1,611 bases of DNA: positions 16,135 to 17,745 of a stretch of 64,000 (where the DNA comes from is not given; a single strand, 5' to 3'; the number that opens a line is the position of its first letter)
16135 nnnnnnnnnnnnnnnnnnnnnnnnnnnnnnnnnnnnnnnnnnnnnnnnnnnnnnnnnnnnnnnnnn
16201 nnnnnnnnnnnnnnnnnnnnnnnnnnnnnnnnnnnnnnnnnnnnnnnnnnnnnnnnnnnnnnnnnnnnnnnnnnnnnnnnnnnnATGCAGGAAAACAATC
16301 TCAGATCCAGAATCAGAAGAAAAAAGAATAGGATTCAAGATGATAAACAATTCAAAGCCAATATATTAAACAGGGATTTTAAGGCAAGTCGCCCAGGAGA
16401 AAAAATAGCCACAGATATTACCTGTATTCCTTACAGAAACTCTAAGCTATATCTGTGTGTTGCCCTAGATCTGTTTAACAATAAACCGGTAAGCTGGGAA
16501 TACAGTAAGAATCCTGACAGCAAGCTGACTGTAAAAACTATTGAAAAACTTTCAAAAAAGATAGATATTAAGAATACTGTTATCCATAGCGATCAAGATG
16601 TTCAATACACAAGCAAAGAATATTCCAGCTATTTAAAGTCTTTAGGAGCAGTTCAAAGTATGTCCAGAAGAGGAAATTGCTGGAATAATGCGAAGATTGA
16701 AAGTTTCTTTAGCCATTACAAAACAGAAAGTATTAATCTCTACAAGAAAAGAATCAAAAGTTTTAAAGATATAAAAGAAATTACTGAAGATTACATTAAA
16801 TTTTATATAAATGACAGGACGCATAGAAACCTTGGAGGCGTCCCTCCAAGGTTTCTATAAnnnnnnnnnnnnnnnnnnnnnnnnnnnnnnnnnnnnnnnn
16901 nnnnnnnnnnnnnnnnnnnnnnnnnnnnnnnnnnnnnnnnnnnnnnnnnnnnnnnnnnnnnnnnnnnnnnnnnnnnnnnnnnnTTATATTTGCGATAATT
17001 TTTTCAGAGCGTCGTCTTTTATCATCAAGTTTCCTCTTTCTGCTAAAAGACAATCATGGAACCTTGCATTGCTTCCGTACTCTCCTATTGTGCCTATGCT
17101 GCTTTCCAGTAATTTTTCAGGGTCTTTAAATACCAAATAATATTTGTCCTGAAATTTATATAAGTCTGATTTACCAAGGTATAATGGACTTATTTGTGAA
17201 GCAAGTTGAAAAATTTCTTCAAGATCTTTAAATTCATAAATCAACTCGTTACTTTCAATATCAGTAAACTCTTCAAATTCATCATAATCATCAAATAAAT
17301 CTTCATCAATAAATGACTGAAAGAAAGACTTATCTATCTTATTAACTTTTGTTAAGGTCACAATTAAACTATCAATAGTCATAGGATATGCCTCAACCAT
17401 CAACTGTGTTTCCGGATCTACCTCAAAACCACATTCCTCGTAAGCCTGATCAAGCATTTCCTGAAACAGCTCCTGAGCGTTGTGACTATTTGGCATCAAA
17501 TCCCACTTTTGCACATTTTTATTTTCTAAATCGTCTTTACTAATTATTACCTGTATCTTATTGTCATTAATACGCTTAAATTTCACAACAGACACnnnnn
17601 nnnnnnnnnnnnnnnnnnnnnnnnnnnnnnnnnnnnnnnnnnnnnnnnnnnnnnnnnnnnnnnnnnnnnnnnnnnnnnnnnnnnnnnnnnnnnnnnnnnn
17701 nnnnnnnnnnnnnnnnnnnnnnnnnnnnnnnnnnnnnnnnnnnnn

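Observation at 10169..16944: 36-bp REP-like repeat family with a site-specific IS3 element inserted at the same position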

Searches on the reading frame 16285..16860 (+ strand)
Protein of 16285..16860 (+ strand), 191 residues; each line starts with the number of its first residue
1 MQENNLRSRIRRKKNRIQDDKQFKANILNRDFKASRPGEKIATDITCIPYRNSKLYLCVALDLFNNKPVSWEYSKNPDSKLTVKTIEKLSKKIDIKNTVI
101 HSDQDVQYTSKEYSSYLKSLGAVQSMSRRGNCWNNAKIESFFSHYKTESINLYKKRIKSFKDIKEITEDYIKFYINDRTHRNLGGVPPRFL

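Call 5: search_protein_families(library=pfam, proteins=[window:16285-16860:+])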
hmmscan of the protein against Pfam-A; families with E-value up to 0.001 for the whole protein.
window:16285-16860:+ (191 aa): 3 families
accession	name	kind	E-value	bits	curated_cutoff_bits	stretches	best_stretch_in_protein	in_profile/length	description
PF00665.32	rve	-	2.1e-21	76.5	32.6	1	35-132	2-102/102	Integrase core domain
PF13683.12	rve_3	-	3.3e-11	43.2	26.5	1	124-188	5-67/67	Integrase core domain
PF13333.12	rve_2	-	9.6e-07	29.3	22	1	139-188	1-48/56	Integrase core domain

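Call 52: find_homologous_proteins(query=window:16285-16860:+, max_evalue=1e-30)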
Query window:16285-16860:+ (191 aa): 30 proteins with E <= 1e-30 among 248 candidates.
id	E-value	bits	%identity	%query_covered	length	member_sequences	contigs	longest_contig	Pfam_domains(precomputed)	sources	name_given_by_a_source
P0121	4.0e-112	390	92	99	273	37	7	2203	PF00665.33,PF13333.13,PF13683.13,PF13276.13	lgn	-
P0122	5.3e-92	324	81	94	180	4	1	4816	PF00665.33,PF13683.13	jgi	-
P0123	2.0e-70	254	98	64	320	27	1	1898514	PF00665.33,PF01527.27,PF13276.13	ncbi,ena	-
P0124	1.9e-63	231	56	99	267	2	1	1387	PF00665.33,PF13683.13,PF13276.13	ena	-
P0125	6.9e-62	226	55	98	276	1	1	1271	PF00665.33,PF13333.13,PF13683.13,PF13276.13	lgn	-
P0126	8.8e-62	226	53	99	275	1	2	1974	PF00665.33,PF13333.13,PF13683.13,PF13276.13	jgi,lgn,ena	-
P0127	2.0e-61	225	54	98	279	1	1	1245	PF00665.33,PF13333.13,PF13683.13,PF13276.13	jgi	jgi:transposase InsO family protein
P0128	4.8e-61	223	52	98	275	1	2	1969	PF00665.33,PF13333.13,PF13683.13,PF13276.13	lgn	-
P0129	4.5e-60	220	53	98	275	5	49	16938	PF00665.33,PF13333.13,PF13683.13,PF13276.13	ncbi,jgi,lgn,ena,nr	ncbi:MAG: IS3 family transposase [Fermentimonas caenicola]|jgi:transposase InsO family protein|nr:MA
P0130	7.5e-60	220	54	98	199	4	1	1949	PF00665.33,PF13333.13,PF13683.13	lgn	-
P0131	1.7e-59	218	53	98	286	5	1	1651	PF00665.33,PF13683.13,PF13276.13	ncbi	-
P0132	9.1e-59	216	52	98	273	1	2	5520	PF00665.33,PF13683.13,PF13276.13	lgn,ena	-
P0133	1.8e-57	212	50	99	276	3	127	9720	PF00665.33,PF13333.13,PF13683.13,PF13276.13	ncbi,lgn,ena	-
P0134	2.7e-56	208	49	99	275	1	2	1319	PF00665.33,PF13333.13,PF13683.13,PF13276.13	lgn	-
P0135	9.4e-56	206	52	98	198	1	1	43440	PF00665.33,PF13333.13,PF13683.13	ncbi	-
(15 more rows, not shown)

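Call 53: find_encoding_contigs(protein=P0121, flank=1500, max_places=10)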
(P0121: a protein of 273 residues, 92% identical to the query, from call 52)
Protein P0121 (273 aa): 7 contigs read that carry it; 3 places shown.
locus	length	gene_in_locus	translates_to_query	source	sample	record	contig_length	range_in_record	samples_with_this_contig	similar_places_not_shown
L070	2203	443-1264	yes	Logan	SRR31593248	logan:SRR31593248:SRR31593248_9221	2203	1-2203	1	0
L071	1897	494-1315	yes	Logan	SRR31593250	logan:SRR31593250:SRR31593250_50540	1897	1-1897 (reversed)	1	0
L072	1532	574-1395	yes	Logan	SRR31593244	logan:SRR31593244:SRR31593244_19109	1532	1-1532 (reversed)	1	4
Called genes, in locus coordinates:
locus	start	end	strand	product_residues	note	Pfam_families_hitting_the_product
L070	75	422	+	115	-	PF01527:HTH_Tnp_1 (weak)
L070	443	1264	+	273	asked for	PF13276:HTH_21, PF00665:rve, PF13683:rve_3, PF13333:rve_2 (weak)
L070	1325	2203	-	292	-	?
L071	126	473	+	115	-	PF01527:HTH_Tnp_1 (weak)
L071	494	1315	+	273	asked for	PF13276:HTH_21, PF00665:rve, PF13683:rve_3, PF13333:rve_2 (weak)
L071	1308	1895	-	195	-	?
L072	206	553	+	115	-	PF01527:HTH_Tnp_1 (weak)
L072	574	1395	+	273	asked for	PF13276:HTH_21, PF00665:rve, PF13683:rve_3, PF13333:rve_2 (weak)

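Call 54: find_encoding_contigs(protein=P0122, flank=2500, max_places=5)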
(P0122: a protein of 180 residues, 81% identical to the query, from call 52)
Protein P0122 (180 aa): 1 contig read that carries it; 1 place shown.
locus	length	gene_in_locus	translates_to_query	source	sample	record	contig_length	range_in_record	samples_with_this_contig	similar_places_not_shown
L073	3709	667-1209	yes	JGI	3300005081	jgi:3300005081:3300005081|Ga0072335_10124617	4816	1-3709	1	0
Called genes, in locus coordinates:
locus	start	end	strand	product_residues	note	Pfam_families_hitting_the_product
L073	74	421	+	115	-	PF01527:HTH_Tnp_1 (faint)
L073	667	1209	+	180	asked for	PF00665:rve, PF13683:rve_3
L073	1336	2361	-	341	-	PF15731:MqsA_antitoxin (weak), PF13274:SocA_Panacea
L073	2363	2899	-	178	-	-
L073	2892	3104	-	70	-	-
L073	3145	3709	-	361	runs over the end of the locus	PF00924:MS_channel_2nd, PF21082:MS_channel_3rd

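Call 55: find_encoding_contigs(protein=P0123, flank=3000, max_places=5)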
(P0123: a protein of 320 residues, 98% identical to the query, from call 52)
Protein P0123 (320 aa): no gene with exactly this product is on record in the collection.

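Call 57: find_encoding_contigs(protein=P0129, flank=1300, max_places=8)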
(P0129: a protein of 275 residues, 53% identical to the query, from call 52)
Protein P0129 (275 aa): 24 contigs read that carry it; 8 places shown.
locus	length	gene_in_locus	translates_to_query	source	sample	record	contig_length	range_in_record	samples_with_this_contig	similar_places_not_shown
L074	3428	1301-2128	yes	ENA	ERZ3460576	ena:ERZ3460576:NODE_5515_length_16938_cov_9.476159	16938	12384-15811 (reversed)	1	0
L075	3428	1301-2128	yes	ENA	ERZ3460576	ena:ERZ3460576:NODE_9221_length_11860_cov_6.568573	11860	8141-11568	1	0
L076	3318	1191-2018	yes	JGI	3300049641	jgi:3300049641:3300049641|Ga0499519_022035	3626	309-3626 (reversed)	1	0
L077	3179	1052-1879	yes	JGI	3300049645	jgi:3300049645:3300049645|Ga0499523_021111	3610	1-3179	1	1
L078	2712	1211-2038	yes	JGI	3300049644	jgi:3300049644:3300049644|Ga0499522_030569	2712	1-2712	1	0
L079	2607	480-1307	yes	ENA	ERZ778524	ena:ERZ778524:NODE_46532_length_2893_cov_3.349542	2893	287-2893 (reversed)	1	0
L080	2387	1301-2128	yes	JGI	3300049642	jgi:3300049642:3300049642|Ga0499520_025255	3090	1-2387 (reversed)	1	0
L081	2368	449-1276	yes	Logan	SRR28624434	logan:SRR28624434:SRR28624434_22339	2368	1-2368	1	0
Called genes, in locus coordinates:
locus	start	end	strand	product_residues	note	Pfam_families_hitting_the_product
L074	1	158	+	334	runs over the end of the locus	PF02733:Dak1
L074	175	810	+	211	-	PF02734:Dak2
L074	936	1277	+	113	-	PF01527:HTH_Tnp_1 (weak), PF28121:VPA1267 (weak)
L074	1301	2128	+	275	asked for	PF13276:HTH_21, PF00665:rve, PF13683:rve_3, PF13333:rve_2 (weak)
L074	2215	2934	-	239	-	PF00392:GntR, PF07840:FadR_C, PF07729:FCD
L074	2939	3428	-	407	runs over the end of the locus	PF00970:FAD_binding_6, PF00175:NAD_binding_1, PF00111:Fer2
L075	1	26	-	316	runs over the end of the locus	PF07750:GcrA (faint), PF08281:Sigma70_r4_2 (faint), PF12728:HTH_17 (weak)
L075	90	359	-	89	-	-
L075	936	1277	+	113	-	PF01527:HTH_Tnp_1 (weak), PF28121:VPA1267 (weak)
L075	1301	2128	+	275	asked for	PF13276:HTH_21, PF00665:rve, PF13683:rve_3, PF13333:rve_2 (weak)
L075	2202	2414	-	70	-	-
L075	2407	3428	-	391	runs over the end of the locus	PF01656:CbiA (weak), PF02374:ArsA_ATPase, PF13614:AAA_31, PF17886:ArsA_HSP20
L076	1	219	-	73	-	?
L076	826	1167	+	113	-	PF01527:HTH_Tnp_1 (weak), PF28121:VPA1267 (weak)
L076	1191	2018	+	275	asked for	PF13276:HTH_21, PF00665:rve, PF13683:rve_3, PF13333:rve_2 (weak)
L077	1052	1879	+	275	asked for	PF13276:HTH_21, PF00665:rve, PF13683:rve_3, PF13333:rve_2 (weak)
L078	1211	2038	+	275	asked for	PF13276:HTH_21, PF00665:rve, PF13683:rve_3, PF13333:rve_2 (weak)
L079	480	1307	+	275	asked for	PF13276:HTH_21, PF00665:rve, PF13683:rve_3, PF13333:rve_2 (weak)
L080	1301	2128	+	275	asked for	PF13276:HTH_21, PF00665:rve, PF13683:rve_3, PF13333:rve_2 (weak)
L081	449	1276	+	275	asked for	PF13276:HTH_21, PF00665:rve, PF13683:rve_3, PF13333:rve_2 (weak)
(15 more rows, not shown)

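Call 64: find_encoding_contigs(protein=P0153, flank=1500, max_places=10)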
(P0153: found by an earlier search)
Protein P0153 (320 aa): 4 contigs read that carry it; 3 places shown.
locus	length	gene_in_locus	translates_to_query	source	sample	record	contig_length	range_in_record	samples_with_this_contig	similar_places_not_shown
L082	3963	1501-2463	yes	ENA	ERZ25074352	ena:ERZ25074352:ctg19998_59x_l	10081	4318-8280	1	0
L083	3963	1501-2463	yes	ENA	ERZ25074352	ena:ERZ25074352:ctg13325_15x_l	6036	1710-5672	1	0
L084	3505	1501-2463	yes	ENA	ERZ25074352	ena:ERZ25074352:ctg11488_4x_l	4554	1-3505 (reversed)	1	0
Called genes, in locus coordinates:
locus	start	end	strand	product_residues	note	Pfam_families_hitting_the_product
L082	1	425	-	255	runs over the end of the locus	PF13276:HTH_21, PF00665:rve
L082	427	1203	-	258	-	PF13384:HTH_23 (faint), PF13518:HTH_28 (faint), PF01527:HTH_Tnp_1 (weak)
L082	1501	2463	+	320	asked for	PF01527:HTH_Tnp_1 (weak), PF13276:HTH_21, PF00665:rve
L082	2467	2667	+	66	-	PF13683:rve_3, PF13333:rve_2 (weak)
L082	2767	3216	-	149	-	PF00334:NDK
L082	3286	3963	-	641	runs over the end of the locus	PF06480:FtsH_ext (faint), PF05496:RuvB_N (faint), PF00004:AAA, PF07728:AAA_5 (weak), PF17862:AAA_lid_3, PF01434:Peptidase_M41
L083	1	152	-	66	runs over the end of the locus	PF13683:rve_3, PF13333:rve_2 (weak)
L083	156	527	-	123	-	PF00665:rve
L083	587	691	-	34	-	-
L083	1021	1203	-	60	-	-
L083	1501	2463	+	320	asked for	PF01527:HTH_Tnp_1 (weak), PF13276:HTH_21, PF00665:rve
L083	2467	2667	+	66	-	PF13683:rve_3, PF13333:rve_2 (weak)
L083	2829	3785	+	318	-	PF03816:LytR_cpsA_psr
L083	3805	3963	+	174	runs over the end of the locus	?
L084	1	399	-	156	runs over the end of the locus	-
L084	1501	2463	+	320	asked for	PF01527:HTH_Tnp_1 (weak), PF13276:HTH_21, PF00665:rve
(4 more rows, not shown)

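Call 67: find_encoding_contigs(protein=P0159, flank=1500, max_places=10)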
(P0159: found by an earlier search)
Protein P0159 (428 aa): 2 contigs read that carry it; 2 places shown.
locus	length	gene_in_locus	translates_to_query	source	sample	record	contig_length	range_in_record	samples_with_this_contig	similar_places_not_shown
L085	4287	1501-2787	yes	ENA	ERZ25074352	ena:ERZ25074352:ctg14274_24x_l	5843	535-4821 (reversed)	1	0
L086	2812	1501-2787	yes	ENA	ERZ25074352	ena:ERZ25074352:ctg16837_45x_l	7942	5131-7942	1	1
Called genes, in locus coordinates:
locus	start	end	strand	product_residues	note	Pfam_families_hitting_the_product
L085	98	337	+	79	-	-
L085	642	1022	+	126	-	-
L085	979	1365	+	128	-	PF13751:DDE_Tnp_1_6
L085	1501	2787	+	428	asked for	PF01527:HTH_Tnp_1 (faint), PF13276:HTH_21, PF00665:rve, PF13683:rve_3, PF13333:rve_2 (faint)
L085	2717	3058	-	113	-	-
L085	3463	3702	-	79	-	-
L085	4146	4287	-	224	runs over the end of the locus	?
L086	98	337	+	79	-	-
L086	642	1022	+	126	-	-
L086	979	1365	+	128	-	PF13751:DDE_Tnp_1_6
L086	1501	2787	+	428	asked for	PF01527:HTH_Tnp_1 (faint), PF13276:HTH_21, PF00665:rve, PF13683:rve_3, PF13333:rve_2 (faint)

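Call 68: find_encoding_contigs(protein=P0157, flank=1500, max_places=10)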
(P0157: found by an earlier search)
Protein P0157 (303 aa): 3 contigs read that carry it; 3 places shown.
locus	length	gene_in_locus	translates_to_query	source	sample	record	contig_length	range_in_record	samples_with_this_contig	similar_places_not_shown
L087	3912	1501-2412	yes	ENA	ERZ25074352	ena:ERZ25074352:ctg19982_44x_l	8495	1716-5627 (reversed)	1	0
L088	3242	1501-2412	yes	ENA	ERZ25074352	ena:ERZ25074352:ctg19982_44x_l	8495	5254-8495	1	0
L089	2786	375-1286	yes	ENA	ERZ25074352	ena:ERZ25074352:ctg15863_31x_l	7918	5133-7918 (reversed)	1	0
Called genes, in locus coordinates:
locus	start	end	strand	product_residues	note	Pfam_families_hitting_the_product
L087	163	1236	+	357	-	PF00155:Aminotran_1_2, PF00266:Aminotran_5 (faint)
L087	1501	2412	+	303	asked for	PF01527:HTH_Tnp_1 (weak), PF13276:HTH_21, PF00665:rve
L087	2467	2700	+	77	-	PF13683:rve_3 (weak)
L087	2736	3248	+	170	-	PF14690:Zn_ribbon_ISL3, PF13542:HTH_Tnp_ISL3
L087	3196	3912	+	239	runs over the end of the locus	PF01610:DDE_Tnp_ISL3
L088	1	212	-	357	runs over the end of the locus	PF00155:Aminotran_1_2, PF00266:Aminotran_5 (faint)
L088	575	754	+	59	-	-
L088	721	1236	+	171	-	PF00155:Aminotran_1_2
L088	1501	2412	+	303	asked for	PF01527:HTH_Tnp_1 (weak), PF13276:HTH_21, PF00665:rve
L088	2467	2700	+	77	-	PF13683:rve_3 (weak)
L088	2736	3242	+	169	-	?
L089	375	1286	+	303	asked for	PF01527:HTH_Tnp_1 (weak), PF13276:HTH_21, PF00665:rve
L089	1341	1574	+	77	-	PF13683:rve_3 (weak)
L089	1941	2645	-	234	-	PF01610:DDE_Tnp_ISL3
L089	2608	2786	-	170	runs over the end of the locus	PF14690:Zn_ribbon_ISL3, PF13542:HTH_Tnp_ISL3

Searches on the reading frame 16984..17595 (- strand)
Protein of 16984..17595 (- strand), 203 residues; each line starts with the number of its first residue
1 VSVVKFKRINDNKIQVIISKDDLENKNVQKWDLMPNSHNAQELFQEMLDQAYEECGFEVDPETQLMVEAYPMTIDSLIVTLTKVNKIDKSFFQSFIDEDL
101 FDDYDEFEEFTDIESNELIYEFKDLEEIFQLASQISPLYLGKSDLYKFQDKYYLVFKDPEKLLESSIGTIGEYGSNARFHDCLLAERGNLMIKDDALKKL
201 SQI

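Call 5: search_protein_families(library=pfam, proteins=[window:16984-17595:-])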
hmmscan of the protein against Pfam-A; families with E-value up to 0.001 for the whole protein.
window:16984-17595:- (203 aa): 1 family
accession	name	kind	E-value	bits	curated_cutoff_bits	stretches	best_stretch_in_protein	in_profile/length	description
PF05389.17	MecA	-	4.7e-36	124.9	22.5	1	5-200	2-221/221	Negative regulator of genetic competence (MecA)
